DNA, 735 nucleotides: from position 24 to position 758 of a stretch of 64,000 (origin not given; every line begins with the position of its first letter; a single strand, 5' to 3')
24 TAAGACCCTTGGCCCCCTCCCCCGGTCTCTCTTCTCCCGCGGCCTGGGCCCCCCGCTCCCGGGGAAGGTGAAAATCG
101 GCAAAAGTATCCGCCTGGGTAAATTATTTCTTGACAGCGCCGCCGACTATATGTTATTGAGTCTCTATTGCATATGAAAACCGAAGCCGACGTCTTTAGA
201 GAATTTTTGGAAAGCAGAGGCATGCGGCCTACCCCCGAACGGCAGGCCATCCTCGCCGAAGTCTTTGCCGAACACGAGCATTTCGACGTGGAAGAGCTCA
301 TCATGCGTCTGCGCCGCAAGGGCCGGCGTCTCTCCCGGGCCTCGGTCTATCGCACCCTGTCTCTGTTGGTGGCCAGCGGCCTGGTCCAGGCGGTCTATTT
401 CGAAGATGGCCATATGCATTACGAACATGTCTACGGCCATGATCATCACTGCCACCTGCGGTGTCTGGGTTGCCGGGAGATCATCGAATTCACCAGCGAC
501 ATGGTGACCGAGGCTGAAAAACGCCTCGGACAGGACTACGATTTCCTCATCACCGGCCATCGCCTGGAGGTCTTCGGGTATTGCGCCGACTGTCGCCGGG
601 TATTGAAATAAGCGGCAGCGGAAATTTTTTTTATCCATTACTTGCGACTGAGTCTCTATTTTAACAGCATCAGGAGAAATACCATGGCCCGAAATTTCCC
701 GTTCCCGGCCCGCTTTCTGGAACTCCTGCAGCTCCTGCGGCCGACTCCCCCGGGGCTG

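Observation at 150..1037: Fur paralogue reduced to the C-terminal metal-binding domain, sharing an exact 12-mer operator-like motif with fur, directly upstream of feoAAB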

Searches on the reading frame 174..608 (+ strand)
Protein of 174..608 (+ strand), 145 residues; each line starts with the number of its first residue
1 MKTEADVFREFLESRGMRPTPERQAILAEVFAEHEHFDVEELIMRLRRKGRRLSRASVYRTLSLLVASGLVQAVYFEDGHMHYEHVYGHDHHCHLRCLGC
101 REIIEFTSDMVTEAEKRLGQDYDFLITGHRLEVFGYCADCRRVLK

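Call 4: search_protein_families(library=pfam, proteins=[window:174-608:+], max_evalue=1)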
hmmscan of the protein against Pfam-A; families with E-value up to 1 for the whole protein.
window:174-608:+ (145 aa): 7 families
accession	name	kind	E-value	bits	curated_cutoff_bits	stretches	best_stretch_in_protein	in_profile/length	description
PF01475.25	FUR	-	7.1e-27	94.4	23.1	1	15-133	2-120/121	Ferric uptake regulator family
PF13565.12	HTH_32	-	0.0088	17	33.7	1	15-62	23-73/73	Homeodomain-like domain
PF23547.1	Zn_ribbon_FGT1_1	-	0.013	15.5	27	1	93-110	1-18/35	FORGETTER1 first zinc ribbon domain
PF03551.20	PadR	-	0.061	13.8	27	1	41-73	14-49/75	Transcriptional regulator PadR-like family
PF03965.22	Penicillinase_R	-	0.098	13.5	22.6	1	24-74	5-54/115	Penicillinase repressor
PF01978.25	TrmB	-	0.11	12.9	25.6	1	53-75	34-56/68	Sugar-specific transcriptional regulator TrmB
PF12840.13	HTH_20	-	0.14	12.6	27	1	21-71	4-48/51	Helix-turn-helix domain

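Call 19: find_related_loci(query=window:174-608:+, collection=genome_contigs, flank=4000)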
Query window:174-608:+ (145 aa) in genome_contigs; peptide patterns used: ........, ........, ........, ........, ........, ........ (x = any residue, [..] = any of these).
547 stretches matched a pattern; 49 encode a relative of the query (tblastn E <= 1e-3); 49 distinct loci.
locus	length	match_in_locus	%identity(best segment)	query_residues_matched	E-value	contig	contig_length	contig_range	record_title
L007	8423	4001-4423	74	1-141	1e-70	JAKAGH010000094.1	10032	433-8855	MAG: Deltaproteobacteria bacterium isolate WY2.bin14 NODE_11086_length_10032_cov_1.643412, whole genome shotgun sequence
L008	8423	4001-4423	73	1-141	1e-70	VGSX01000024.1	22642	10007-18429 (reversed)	MAG: Deltaproteobacteria bacterium isolate K_DeepCast_300m_m2_247 K_DeepCast_300m_m2_247_Ga0194111_10002431, whole genom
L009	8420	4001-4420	63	2-141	2e-58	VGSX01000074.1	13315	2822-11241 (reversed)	MAG: Deltaproteobacteria bacterium isolate K_DeepCast_300m_m2_247 K_DeepCast_300m_m2_247_Ga0194111_10006471, whole genom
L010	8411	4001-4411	54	4-140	3e-54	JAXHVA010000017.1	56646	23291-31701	MAG: Thermodesulfobacteriota bacterium isolate MAG65_tar_biofilm MAG65_17, whole genome shotgun sequence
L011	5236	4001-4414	53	3-140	6e-49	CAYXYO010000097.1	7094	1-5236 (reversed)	MAG TPA_asm: uncultured Desulfobacterales bacterium isolate binchicken_co219_374 genome assembly, contig: k141_955864, w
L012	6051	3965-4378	47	6-141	2e-38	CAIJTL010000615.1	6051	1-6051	MAG: uncultured Planctomycetaceae bacterium isolate Erken-D6_bin-0022 genome assembly, contig: bin-0022:0615/1707, whole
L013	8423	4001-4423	45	3-140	4e-38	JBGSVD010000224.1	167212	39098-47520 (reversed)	MAG: Planctomycetaceae bacterium isolate JTS-AC449 k141_3221452, whole genome shotgun sequence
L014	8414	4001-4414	47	6-141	5e-38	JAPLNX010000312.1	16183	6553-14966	MAG: Planctomycetia bacterium isolate LacPavin_0419_WC53_MAG_56_14 LacPavin_0419_WC53_scaffold_363654, whole genome shot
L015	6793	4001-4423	45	3-140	4e-37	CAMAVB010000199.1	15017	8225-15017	MAG: Candidatus Kuenenia stuttgartiensis isolate LH-05nov19-79 genome assembly, contig: LH-05nov19-C9015, whole genome s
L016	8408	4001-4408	47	8-140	1e-36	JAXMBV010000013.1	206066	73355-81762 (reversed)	MAG: Planctomycetaceae bacterium isolate STL-PLA45 C4.2.fa-13, whole genome shotgun sequence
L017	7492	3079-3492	46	6-141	1e-36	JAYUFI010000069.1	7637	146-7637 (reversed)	MAG: Planctomycetaceae bacterium isolate GFS_7692 GFS_7692_68, whole genome shotgun sequence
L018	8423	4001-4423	45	3-140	1e-36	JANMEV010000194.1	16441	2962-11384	MAG: Planctomycetota bacterium isolate OTE_70b_metabat_413 OTE_70b_k141_1758119, whole genome shotgun sequence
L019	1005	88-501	46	6-141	3e-38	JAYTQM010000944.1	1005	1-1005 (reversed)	MAG: Planctomyces sp. isolate GFS_4656 GFS_4656_943, whole genome shotgun sequence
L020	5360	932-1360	44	3-142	1e-36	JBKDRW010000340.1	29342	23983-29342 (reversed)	MAG: Planctomycetota bacterium isolate samp_2158_metabat2_76 samp_2158_562687, whole genome shotgun sequence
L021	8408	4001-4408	45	8-140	2e-36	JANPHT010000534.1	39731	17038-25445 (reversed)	MAG: Planctomycetota bacterium isolate VAR_69_concoct_236 VAR_69_k141_4512937, whole genome shotgun sequence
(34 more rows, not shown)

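Call 40: find_homologous_proteins(query=window:174-608:+, max_evalue=1e-10)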
Query window:174-608:+ (145 aa): 203 proteins with E <= 1e-10 among 232 candidates; the best 120 are listed.
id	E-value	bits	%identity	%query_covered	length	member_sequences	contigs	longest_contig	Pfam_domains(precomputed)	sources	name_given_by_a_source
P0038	3.7e-92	324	100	100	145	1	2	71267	PF01475.26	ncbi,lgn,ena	-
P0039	4.6e-78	278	86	100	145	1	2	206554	PF01475.26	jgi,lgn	-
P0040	1.4e-69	251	76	98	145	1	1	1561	PF01475.26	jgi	jgi:Fur family ferric uptake transcriptional regulator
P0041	1.6e-68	247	76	97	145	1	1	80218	PF01475.26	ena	-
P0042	2.2e-68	247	75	97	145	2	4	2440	PF01475.26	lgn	-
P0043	4.0e-68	246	75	97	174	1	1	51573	PF01475.26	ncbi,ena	-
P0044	4.1e-68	246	76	97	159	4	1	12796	PF01475.26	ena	-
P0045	5.5e-68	245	73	100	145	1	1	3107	PF01475.26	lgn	-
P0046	7.9e-68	245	74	97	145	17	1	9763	PF01475.26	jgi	jgi:Fur family transcriptional regulator, ferric uptake regulator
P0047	8.7e-68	245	75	97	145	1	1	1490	PF01475.26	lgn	-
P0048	1.0e-67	244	75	97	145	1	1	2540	PF01475.26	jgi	jgi:Fur family ferric uptake transcriptional regulator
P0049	3.3e-67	243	74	98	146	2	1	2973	PF01475.26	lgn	-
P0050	1.2e-66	241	72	100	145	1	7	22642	PF01475.26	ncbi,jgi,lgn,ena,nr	ncbi:MAG: transcriptional repressor [Deltaproteobacteria bacterium]|nr:transcriptional repressor [De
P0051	1.2e-66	241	74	97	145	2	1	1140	PF01475.26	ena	-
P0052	1.5e-66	241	74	97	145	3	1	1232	PF01475.26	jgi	-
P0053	2.8e-66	240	73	97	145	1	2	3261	PF01475.26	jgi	jgi:Fur family transcriptional regulator, ferric uptake regulator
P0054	3.2e-66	240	72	97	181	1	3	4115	PF01475.26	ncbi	-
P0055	4.9e-66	239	72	97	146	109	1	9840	PF01475.26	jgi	jgi:Fur family ferric uptake transcriptional regulator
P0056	5.7e-66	239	73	97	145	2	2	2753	PF01475.26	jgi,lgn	-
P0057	5.8e-66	239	74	97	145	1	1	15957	PF01475.26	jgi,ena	-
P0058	1.0e-65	238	73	97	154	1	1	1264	PF01475.26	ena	-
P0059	2.1e-65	237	72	97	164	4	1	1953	PF01475.26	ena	-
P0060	2.2e-65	237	73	97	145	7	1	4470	PF01475.26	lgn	-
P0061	2.6e-65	237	72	97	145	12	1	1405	PF01475.26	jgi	-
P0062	2.6e-65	237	70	100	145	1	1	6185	PF01475.26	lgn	-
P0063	2.7e-65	237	70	100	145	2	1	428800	PF01475.26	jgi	jgi:Fur family ferric uptake transcriptional regulator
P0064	2.7e-65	237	71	100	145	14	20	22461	PF01475.26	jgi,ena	jgi:Fur family ferric uptake transcriptional regulator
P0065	3.0e-65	237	72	97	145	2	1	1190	PF01475.26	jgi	jgi:Fur family ferric uptake transcriptional regulator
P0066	6.3e-65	235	72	97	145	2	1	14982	PF01475.26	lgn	-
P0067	1.1e-64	235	71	100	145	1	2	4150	PF01475.26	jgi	-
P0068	1.3e-64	234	72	97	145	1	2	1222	PF01475.26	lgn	-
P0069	1.5e-64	234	72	97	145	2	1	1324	PF01475.26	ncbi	-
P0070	3.6e-64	233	69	100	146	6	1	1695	PF01475.26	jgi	-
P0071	3.8e-64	233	70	100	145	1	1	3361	PF01475.26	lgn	-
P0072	4.0e-64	233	71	97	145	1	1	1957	PF01475.26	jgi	jgi:Fur family ferric uptake transcriptional regulator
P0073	6.9e-64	232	73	96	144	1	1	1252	PF01475.26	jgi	jgi:Fur family transcriptional regulator, ferric uptake regulator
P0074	1.1e-63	231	67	99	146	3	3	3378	PF01475.26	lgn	-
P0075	2.5e-63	230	71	97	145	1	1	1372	PF01475.26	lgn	-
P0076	2.6e-63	230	68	97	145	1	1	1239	PF01475.26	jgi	jgi:Fur family ferric uptake transcriptional regulator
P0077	3.2e-63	230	71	97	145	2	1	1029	PF01475.26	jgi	-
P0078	3.3e-63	230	71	97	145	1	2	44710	PF01475.26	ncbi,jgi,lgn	-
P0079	4.6e-63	229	67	100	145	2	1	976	PF01475.26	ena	-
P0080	8.3e-63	229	70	98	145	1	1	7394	PF01475.26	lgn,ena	-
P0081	4.2e-62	226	68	98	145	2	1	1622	PF01475.26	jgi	-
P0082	4.9e-62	226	66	97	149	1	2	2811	PF01475.26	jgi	jgi:Fur family transcriptional regulator, ferric uptake regulator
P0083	1.5e-61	224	69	97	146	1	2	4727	PF01475.26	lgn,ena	-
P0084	1.8e-61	224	68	100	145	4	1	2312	PF01475.26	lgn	-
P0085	4.4e-61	223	67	97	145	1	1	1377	PF01475.26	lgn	-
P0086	5.6e-61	223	69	98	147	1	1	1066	PF01475.26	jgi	jgi:Fur family ferric uptake transcriptional regulator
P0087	1.2e-59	218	66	97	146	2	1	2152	PF01475.26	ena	-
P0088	1.7e-59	218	65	97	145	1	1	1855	PF01475.26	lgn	-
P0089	1.5e-58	215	68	97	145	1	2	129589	PF01475.26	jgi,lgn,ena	-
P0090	1.2e-56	209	59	97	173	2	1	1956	PF01475.26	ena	-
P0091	1.5e-56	208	68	88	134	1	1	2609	PF01475.26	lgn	-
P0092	1.6e-56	208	57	97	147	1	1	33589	PF01475.26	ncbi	-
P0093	3.7e-56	207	65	98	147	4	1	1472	PF01475.26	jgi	jgi:Fur family transcriptional regulator, ferric uptake regulator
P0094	6.0e-56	206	58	97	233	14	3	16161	PF01475.26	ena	-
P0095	1.2e-55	205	58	97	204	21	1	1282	PF01475.26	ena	-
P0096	1.8e-55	205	61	92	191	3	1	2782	PF01475.26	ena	-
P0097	2.3e-55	204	64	97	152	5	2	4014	PF01475.26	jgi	-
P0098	6.0e-55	203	57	97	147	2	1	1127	PF01475.26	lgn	-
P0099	8.0e-55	203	59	96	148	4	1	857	PF01475.26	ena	-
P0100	1.5e-54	202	65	95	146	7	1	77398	PF01475.26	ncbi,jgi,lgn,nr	ncbi:MAG: transcriptional repressor [Syntrophobacterales bacterium]|nr:transcriptional repressor [Sy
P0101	2.1e-54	201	57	97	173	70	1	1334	PF01475.26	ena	-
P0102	2.4e-54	201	59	92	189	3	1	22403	PF01475.26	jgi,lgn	-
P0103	2.5e-54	201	56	97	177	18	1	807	PF01475.26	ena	-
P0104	2.8e-54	201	57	97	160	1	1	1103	PF01475.26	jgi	jgi:Fur family ferric uptake transcriptional regulator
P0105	5.1e-54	200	58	97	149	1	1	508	PF01475.26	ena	-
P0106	6.3e-54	200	55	97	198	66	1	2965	PF01475.26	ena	-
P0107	7.1e-54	200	54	97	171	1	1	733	PF01475.26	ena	-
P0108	8.0e-54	199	55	97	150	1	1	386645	PF01475.26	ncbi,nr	ncbi:MAG: transcriptional repressor [Thermodesulfobacteriota bacterium]|nr:transcriptional repressor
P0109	9.5e-54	199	56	97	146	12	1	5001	PF01475.26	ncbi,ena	-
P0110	1.2e-53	199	55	97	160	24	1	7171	PF01475.26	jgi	jgi:Fur family ferric uptake transcriptional regulator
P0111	1.5e-53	199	54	97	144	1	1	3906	PF01475.26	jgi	jgi:Fur family ferric uptake transcriptional regulator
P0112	1.5e-53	199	57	95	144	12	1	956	PF01475.26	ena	-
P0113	1.7e-53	198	57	97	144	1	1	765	PF01475.26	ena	-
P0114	1.9e-53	198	52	97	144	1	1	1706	PF01475.26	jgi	jgi:Fur family ferric uptake transcriptional regulator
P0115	2.2e-53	198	54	97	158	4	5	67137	PF01475.26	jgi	jgi:Fur family ferric uptake transcriptional regulator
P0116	3.4e-53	197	55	97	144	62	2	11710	PF01475.26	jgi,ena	-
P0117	7.0e-53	196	53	98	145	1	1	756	PF01475.26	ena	-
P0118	1.2e-52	196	53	98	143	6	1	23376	PF01475.26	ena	-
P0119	1.2e-52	196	55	97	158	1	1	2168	PF01475.26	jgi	jgi:Fur family ferric uptake transcriptional regulator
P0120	1.3e-52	195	54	97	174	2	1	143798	PF01475.26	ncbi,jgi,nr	ncbi:MAG: transcriptional repressor [Deltaproteobacteria bacterium]|nr:transcriptional repressor [De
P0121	1.6e-52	195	55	97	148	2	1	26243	PF01475.26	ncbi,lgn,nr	ncbi:MAG: transcriptional repressor [Desulfobacterales bacterium]|nr:transcriptional repressor [Desu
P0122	2.2e-52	195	60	97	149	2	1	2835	PF01475.26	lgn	-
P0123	3.0e-52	194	55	98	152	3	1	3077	PF01475.26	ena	-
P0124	3.0e-52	194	56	96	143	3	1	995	PF01475.26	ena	-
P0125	5.2e-52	194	52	98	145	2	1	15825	PF01475.26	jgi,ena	-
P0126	5.5e-52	193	56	98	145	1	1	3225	PF01475.26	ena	-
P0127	5.7e-52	193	53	97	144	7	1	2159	PF01475.26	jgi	-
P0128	5.8e-52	193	54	97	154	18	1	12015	PF01475.26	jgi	-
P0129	6.0e-52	193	57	97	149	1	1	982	PF01475.26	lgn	-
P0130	6.1e-52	193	55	97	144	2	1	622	PF01475.26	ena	-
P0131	6.6e-52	193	53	97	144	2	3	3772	PF01475.26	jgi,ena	-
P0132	8.0e-52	193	56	97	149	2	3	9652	PF01475.26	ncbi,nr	ncbi:MAG: hypothetical protein BA872_04810 [Desulfobacterales bacterium C00003060]|nr:MAG: hypotheti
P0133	1.0e-51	193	54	96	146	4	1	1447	PF01475.26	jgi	jgi:Fur family ferric uptake transcriptional regulator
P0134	1.0e-51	193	54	97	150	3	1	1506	PF01475.26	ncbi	-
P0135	1.4e-51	192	50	97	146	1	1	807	PF01475.26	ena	-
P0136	1.8e-51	192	52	97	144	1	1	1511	PF01475.26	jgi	jgi:Fur family ferric uptake transcriptional regulator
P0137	1.8e-51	192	55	94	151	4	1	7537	PF01475.26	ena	-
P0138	2.3e-51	191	54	97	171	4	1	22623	PF01475.26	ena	-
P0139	2.4e-51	191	56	97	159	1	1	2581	PF01475.26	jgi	jgi:Fur family transcriptional regulator, ferric uptake regulator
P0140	3.7e-51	191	55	97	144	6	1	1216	PF01475.26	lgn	-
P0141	4.8e-51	190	53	97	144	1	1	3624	PF01475.26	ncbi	-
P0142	5.0e-51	190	56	92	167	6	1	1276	PF01475.26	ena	-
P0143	5.2e-51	190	53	97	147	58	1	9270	PF01475.26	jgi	jgi:Fur family ferric uptake transcriptional regulator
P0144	5.2e-51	190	55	97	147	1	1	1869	PF01475.26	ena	-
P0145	5.2e-51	190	54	97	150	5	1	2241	PF01475.26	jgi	-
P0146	6.0e-51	190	56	92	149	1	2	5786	PF01475.26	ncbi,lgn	-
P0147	6.2e-51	190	52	97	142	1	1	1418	PF01475.26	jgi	jgi:Fur family ferric uptake transcriptional regulator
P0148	6.6e-51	190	53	94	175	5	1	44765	PF01475.26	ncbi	-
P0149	7.9e-51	190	53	98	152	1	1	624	PF01475.26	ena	-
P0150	8.9e-51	190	52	97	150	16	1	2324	PF01475.26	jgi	-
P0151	1.0e-50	189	52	97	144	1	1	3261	PF01475.26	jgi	jgi:Fur family ferric uptake transcriptional regulator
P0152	1.3e-50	189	55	97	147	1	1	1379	PF01475.26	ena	-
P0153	1.5e-50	189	53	94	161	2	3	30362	PF01475.26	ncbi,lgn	-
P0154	1.6e-50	189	50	100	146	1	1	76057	PF01475.26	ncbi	ncbi:Fur family transcriptional regulator [Thermodesulfobacteriota bacterium]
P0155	1.7e-50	189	54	94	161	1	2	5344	PF01475.26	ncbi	-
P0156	2.1e-50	188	52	99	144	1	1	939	PF01475.26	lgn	-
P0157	2.3e-50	188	57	97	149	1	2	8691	PF01475.26,PF13565.13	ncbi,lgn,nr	ncbi:MAG: transcriptional repressor [Proteobacteria bacterium]|nr:transcriptional repressor [Pseudom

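Call 60: search_protein_families(library=ncbifam, proteins=[window:174-608:+], max_evalue=1)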
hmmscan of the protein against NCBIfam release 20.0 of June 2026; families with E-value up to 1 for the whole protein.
window:174-608:+ (145 aa): 11 families
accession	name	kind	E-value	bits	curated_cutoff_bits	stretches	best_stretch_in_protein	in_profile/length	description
NF051892.1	TransRegFurBacil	equivalog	1.1e-24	87.1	220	1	2-142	2-145/149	ferric iron uptake transcriptional regulator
NF051891.1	TransRegFurHelico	equivalog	3.2e-20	72.5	200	1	7-142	13-147/148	ferric iron uptake transcriptional regulator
NF006999.0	PRK09462.1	equivalog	2.3e-17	63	146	1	14-139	10-135/148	ferric iron uptake transcriptional regulator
NF052545.1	TransRegPerRClab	equivalog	2.5e-16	59.9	180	1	11-141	7-135/138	transcriptional regulator PerR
NF047406.1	TransRegPerRTherm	equivalog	2.4e-10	40.7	200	1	18-144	5-129/130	manganese-dependent transcriptional regulator PerR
NF045678.1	TransRegIrrA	equivalog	4.4e-10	39.6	150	1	7-93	8-95/138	iron response transcriptional regulator IrrA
NF008646.0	PRK11639.1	equivalog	3.7e-09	36.5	167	1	12-143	17-149/171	zinc uptake transcriptional repressor Zur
NF045677.1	FeRespRegIrr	equivalog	1.5e-08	34.8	170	1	10-93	2-86/127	Fur family transcriptional regulator Irr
NF047462.1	FUR_perox_PerRA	exception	1.9e-08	34.9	200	1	1-123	1-123/142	peroxide-responsive transcriptional repressor PerRA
NF047461.1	FUR_perox_PerRB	exception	3.1e-06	27.2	250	1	10-77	19-86/143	peroxide-responsive transcriptional repressor PerRB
NF053606.1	Sta1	subfamily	0.0085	16.2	80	1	25-74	24-67/100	Sta1 family transcriptional regulator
